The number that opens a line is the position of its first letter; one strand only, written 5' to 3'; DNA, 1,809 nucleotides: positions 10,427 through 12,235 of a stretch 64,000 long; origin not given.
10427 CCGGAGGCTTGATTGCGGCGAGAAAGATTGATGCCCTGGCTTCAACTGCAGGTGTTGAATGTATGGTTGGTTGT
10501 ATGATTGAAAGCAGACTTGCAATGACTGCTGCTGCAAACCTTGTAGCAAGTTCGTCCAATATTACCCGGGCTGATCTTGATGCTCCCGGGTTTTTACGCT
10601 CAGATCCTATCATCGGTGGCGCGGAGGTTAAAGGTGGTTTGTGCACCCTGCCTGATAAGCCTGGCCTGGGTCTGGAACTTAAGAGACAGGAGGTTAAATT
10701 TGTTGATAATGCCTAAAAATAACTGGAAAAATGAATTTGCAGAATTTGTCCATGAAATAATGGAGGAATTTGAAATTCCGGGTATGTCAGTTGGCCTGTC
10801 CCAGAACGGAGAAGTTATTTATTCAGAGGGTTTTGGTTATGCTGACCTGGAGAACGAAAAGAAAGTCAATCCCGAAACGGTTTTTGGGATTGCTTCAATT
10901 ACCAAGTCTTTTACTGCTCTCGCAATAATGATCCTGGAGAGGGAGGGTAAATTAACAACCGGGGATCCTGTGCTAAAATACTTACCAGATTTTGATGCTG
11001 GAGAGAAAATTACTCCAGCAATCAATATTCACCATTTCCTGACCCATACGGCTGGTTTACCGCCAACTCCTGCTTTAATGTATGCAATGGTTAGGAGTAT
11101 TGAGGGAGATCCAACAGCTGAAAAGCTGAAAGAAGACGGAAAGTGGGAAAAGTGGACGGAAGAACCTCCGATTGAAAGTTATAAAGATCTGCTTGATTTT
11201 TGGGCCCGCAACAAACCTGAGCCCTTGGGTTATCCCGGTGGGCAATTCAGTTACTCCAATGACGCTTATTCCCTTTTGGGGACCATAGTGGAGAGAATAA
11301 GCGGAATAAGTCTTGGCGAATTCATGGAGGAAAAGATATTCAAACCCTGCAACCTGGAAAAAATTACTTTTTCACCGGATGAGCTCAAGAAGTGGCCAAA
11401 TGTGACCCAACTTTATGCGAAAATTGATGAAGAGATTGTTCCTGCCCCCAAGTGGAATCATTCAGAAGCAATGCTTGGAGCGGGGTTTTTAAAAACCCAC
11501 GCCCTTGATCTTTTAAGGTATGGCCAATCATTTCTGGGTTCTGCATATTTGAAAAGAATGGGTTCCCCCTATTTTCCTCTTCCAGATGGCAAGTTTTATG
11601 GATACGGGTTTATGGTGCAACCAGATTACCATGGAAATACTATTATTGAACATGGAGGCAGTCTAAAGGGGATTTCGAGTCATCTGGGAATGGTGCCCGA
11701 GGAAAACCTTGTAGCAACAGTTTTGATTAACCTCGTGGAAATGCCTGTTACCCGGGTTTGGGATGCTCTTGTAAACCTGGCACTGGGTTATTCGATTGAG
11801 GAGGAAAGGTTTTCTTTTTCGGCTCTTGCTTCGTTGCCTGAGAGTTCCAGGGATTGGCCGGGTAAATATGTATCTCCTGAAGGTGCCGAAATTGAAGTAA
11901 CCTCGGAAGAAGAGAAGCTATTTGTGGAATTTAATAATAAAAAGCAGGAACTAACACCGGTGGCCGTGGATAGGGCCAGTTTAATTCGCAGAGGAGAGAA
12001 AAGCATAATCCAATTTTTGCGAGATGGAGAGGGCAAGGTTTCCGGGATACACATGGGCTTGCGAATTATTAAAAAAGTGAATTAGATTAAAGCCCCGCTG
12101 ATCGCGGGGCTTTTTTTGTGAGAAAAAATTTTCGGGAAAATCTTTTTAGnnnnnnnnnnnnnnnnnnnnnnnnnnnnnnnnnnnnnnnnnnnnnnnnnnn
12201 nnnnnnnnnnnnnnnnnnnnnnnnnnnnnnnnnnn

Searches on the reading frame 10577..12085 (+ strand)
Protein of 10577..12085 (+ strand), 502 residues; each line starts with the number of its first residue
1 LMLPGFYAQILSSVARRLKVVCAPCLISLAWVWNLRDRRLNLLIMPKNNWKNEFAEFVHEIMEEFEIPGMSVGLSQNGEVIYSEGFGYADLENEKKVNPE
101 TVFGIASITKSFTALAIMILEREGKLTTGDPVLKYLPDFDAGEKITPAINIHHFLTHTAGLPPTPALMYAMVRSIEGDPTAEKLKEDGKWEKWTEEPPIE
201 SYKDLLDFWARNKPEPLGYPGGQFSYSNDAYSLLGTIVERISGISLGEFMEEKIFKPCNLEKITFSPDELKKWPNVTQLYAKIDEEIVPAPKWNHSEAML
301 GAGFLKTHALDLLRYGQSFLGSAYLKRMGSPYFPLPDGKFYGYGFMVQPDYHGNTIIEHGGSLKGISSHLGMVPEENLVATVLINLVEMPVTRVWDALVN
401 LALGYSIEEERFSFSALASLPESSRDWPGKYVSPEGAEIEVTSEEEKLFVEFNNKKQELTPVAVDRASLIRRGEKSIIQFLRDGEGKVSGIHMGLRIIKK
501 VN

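Call 43: search_protein_families(library=pfam, proteins=[window:10577-12085:+], max_evalue=1e-12)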
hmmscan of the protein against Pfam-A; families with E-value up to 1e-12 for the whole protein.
window:10577-12085:+ (502 aa): 1 family
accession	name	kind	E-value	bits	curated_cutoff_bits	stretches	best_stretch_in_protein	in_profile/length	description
PF00144.29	Beta-lactamase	-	3.3e-63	214.3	27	1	54-390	1-315/329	Beta-lactamase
